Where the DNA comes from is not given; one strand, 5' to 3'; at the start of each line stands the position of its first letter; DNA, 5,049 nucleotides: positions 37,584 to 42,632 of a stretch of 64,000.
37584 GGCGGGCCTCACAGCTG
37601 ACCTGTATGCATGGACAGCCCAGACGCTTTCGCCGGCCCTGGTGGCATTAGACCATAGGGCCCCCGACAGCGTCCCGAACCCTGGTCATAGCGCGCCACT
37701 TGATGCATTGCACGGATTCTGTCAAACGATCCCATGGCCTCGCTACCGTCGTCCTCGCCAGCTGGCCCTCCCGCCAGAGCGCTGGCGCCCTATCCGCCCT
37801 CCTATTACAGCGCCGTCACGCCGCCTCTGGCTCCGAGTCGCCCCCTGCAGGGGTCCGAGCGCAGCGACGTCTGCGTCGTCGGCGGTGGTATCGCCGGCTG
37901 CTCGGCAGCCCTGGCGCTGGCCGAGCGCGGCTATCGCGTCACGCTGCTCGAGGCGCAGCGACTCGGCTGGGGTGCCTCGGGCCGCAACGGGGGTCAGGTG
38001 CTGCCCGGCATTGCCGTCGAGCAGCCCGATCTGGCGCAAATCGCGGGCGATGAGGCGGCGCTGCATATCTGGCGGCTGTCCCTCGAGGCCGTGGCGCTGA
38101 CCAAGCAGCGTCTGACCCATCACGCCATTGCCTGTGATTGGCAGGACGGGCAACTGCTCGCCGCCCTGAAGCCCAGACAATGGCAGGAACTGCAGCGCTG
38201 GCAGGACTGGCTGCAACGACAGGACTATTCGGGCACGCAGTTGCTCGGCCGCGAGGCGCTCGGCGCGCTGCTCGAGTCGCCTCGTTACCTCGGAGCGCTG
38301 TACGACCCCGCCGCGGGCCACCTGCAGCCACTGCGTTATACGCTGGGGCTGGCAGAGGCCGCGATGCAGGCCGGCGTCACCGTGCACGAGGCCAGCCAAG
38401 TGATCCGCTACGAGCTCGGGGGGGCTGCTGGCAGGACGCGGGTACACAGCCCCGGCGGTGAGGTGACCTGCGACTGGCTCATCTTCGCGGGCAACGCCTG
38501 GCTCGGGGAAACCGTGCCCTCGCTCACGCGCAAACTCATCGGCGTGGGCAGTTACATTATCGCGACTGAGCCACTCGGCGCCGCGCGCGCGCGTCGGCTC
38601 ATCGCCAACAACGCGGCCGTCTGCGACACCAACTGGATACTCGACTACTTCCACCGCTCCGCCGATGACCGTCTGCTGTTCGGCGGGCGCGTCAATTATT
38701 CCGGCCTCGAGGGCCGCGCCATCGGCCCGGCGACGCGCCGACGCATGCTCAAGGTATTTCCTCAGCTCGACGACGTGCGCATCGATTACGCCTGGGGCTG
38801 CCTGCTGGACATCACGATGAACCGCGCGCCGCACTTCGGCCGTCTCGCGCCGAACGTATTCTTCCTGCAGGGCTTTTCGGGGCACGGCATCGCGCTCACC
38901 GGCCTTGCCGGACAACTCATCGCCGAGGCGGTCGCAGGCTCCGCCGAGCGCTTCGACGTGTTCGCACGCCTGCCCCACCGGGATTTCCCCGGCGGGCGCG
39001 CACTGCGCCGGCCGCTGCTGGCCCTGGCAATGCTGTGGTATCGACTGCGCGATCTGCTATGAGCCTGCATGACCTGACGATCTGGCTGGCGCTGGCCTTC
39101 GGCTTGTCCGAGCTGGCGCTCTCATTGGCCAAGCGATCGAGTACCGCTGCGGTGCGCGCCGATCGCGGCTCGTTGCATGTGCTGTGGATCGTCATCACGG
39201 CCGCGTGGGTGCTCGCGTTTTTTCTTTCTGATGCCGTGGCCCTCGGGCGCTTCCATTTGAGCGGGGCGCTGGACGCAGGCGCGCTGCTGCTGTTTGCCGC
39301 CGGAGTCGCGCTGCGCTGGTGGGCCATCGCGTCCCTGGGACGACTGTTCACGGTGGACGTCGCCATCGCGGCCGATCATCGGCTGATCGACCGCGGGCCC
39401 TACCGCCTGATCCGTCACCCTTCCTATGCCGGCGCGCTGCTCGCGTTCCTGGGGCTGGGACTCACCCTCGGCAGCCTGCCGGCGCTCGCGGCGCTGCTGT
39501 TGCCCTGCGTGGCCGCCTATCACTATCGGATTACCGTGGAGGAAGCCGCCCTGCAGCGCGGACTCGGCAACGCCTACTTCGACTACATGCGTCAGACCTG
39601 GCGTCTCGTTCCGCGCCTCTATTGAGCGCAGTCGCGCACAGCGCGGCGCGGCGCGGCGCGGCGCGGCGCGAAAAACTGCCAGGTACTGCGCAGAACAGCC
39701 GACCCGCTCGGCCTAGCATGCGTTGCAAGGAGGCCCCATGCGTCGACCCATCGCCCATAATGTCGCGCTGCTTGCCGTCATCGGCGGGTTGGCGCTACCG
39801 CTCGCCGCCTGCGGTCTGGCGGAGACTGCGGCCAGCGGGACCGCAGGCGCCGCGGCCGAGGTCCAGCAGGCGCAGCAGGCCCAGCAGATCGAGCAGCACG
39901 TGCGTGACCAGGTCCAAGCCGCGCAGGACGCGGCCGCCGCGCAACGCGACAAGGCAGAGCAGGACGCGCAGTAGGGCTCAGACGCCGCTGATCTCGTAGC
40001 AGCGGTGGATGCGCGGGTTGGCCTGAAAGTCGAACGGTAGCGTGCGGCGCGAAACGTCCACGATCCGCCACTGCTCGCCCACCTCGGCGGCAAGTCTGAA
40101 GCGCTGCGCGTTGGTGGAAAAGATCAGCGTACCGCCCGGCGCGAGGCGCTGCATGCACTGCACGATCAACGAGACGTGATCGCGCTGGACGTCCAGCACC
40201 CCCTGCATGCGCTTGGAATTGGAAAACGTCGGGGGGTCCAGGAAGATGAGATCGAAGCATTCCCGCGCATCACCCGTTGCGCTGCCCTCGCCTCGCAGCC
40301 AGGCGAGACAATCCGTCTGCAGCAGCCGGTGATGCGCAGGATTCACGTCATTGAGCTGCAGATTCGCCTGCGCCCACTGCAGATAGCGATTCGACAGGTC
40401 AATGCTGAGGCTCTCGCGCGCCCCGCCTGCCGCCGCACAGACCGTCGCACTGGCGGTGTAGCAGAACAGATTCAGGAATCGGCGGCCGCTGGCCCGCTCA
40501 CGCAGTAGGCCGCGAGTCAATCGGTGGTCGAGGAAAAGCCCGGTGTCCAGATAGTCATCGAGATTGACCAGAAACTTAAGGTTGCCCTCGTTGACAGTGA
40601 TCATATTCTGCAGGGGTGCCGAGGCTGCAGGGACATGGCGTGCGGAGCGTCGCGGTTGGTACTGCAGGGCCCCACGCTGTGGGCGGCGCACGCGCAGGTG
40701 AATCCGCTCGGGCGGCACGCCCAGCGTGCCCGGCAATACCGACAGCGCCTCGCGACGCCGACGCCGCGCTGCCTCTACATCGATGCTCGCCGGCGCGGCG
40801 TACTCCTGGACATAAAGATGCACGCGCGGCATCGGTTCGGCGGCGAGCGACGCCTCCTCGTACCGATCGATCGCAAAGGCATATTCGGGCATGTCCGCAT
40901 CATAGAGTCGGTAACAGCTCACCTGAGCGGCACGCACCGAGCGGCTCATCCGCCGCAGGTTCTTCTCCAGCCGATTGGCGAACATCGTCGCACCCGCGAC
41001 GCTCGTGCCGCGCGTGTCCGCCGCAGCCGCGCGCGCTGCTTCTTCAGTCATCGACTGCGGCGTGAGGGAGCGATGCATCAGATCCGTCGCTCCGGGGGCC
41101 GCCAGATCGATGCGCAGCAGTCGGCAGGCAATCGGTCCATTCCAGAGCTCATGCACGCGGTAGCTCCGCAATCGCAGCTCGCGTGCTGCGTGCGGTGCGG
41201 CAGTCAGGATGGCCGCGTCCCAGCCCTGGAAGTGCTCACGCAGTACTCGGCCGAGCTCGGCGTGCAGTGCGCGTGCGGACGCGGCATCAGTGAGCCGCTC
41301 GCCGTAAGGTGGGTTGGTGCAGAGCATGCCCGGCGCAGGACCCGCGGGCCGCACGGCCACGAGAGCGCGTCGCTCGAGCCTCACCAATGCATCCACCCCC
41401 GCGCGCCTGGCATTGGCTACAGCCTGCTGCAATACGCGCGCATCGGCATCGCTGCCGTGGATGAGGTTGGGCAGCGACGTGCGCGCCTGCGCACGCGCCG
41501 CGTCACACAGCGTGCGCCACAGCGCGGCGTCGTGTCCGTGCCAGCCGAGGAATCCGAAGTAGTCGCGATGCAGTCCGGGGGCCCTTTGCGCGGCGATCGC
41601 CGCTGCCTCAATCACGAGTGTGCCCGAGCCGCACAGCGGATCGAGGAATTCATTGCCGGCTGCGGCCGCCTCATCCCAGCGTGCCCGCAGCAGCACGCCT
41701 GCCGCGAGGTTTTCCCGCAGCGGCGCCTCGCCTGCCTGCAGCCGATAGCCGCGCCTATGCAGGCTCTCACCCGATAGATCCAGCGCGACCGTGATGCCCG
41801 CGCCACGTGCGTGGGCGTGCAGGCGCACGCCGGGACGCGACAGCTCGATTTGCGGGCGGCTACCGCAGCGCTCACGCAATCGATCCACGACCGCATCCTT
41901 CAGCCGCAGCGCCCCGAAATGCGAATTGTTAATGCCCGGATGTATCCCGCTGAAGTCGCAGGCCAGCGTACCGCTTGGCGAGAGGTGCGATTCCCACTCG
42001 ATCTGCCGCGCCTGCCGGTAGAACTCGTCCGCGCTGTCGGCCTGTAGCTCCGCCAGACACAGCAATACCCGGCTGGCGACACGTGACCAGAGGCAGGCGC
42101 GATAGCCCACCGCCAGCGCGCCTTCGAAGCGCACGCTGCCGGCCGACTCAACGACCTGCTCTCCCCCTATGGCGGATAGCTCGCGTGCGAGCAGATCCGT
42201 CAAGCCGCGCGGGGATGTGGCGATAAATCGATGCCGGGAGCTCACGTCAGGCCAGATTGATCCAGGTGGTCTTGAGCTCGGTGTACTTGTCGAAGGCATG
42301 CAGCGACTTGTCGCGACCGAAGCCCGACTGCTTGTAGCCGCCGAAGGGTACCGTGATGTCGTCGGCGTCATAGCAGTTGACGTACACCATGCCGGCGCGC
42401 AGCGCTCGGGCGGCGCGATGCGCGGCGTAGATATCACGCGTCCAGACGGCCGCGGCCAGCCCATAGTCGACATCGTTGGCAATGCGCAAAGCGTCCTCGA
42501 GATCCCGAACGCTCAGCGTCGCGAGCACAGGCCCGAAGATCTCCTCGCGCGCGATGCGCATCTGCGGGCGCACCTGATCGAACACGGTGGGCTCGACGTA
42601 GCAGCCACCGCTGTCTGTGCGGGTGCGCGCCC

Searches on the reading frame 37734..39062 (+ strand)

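Call 36: search_protein_families(library=pfam, proteins=[window:37734-39062:+], max_evalue=0.001)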
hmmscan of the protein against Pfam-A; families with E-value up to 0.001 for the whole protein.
window:37734-39062:+ (442 aa): 10 families
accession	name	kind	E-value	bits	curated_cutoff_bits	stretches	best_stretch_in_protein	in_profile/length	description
PF01266.30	DAO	-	4.1e-70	237.5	27.9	1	45-398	1-352/353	FAD dependent oxidoreductase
PF13450.12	NAD_binding_8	-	2.7e-07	31.2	21.9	1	48-85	1-40/68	NAD(P)-binding Rossmann-like domain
PF12831.13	FAD_oxidored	-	5.9e-07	29.6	27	1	45-77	1-33/416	FAD dependent oxidoreductase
PF07992.20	Pyr_redox_2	-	1.9e-06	28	26.1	1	45-79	2-31/291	Pyridine nucleotide-disulphide oxidoreductase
PF01134.28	GIDA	-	4.2e-06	26.5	22.1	1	45-73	1-29/391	Glucose inhibited division protein A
PF01494.25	FAD_binding_3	-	4.6e-06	26.5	22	1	44-75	2-33/349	FAD binding domain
PF01946.23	Thi4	-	4.7e-06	26.4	26.2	1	43-98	17-72/235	Thi4 family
PF00890.30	FAD_binding_2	-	7.6e-06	25.8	20.4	1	45-77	1-33/414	FAD binding domain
PF00070.33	Pyr_redox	-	0.00023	22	22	0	46-75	2-31/82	Pyridine nucleotide-disulphide oxidoreductase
PF03486.20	HI0933_like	-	0.00069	19.6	50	0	45-75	2-32/244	HI0933-like protein Rossmann domain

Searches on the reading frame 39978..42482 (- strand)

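Call 36: search_protein_families(library=pfam, proteins=[window:39978-42482:-], max_evalue=0.001)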
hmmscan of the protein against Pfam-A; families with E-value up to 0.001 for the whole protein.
window:39978-42482:- (834 aa): 6 families
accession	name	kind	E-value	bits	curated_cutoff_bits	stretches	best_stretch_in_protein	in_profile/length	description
PF01170.24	UPF0020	-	2.8e-40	138.6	22.3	1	244-455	1-195/197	RMKL-like, methyltransferase domain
PF10672.15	Methyltrans_SAM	-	6.4e-19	68.7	27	1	622-792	80-240/286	S-adenosylmethionine-dependent methyltransferase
PF22020.1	RlmL_1st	-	3.6e-17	62.5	27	1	86-140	2-55/55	RlmL ferredoxin-like domain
PF02926.22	THUMP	-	2.7e-12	47.4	20.6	1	149-235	2-84/84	THUMP domain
PF03602.21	Cons_hypoth95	-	9.3e-10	38.9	24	1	660-762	36-132/182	Conserved hypothetical protein 95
PF13847.12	Methyltransf_31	-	0.00056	20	27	0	665-792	3-113/145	Methyltransferase domain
